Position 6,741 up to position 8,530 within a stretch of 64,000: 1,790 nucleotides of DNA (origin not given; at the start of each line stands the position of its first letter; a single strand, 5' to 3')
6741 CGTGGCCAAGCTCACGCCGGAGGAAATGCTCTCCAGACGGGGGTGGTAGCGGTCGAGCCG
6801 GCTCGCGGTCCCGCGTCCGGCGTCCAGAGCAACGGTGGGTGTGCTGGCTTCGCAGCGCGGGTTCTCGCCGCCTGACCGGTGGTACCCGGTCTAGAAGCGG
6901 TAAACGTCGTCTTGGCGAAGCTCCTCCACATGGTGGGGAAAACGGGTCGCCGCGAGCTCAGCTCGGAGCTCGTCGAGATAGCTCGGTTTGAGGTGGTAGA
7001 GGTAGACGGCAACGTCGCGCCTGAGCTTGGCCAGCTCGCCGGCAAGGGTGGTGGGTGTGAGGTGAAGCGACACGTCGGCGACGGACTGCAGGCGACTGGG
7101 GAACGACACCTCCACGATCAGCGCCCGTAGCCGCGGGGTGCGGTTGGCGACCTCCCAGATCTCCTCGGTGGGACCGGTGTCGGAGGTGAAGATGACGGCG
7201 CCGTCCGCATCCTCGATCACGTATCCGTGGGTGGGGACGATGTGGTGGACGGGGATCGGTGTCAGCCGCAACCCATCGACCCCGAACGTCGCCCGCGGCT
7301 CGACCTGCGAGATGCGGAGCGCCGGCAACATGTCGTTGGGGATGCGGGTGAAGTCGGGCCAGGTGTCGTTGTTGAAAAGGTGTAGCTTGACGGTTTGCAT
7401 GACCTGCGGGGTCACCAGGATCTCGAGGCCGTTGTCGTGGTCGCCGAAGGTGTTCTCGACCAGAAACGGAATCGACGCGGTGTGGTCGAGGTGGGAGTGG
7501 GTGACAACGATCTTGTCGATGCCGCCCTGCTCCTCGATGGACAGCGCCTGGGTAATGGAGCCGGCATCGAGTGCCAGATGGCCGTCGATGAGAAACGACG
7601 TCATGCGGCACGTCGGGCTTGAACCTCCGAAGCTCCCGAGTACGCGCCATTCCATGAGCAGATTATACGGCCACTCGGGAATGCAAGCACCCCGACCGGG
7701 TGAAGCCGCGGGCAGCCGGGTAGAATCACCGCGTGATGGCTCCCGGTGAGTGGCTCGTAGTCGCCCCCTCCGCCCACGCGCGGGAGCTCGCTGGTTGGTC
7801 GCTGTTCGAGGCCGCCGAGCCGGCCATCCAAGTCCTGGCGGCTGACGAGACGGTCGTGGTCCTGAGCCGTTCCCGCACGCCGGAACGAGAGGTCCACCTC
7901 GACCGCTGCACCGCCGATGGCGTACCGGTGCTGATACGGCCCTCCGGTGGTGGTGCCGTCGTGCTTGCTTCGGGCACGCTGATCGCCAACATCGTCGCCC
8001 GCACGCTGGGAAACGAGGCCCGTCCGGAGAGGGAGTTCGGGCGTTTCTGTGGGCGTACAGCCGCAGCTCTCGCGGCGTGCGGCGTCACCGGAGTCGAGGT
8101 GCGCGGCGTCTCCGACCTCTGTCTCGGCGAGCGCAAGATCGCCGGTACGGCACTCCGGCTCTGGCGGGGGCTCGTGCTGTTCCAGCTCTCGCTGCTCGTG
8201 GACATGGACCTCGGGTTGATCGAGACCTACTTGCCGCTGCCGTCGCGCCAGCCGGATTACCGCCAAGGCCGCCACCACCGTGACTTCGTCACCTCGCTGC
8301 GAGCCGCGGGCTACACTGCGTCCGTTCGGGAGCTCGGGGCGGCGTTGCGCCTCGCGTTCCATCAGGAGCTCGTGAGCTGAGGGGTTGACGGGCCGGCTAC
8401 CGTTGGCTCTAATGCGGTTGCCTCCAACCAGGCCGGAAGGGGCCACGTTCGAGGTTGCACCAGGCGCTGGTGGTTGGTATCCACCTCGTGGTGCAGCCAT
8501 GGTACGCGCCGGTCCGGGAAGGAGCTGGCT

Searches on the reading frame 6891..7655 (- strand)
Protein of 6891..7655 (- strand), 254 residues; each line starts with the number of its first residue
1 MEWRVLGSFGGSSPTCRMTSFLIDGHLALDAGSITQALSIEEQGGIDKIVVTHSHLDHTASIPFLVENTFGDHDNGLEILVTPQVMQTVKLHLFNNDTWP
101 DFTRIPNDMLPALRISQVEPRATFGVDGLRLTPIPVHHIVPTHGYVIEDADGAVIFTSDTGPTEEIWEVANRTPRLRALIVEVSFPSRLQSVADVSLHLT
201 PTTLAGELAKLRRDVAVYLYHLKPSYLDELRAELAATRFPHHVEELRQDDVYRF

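Call 7: search_protein_families(library=pfam, proteins=[window:6891-7655:-], max_evalue=0.0001)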
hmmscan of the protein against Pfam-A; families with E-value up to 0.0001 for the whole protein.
window:6891-7655:- (254 aa): 3 families
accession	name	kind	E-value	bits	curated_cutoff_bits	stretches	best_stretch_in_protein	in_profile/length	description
PF12706.13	Lactamase_B_2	-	6e-17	62.4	27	1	40-217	25-195/200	Beta-lactamase superfamily domain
PF02112.21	PDEase_II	-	8.1e-11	42.1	23.7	1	44-115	81-155/340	cAMP phosphodiesterases class-II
PF00753.33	Lactamase_B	-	7e-08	33.1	22.7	1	42-218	40-194/196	Metallo-beta-lactamase superfamily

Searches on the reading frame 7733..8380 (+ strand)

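Call 7: search_protein_families(library=pfam, proteins=[window:7733-8380:+], max_evalue=0.0001)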
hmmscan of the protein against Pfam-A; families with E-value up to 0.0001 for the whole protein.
window:7733-8380:+ (215 aa): 1 family
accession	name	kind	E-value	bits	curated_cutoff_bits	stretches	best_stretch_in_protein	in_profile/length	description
PF21948.1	LplA-B_cat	-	3.4e-25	89.6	27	1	28-209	20-199/200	Lipoyl protein ligase A/B catalytic domain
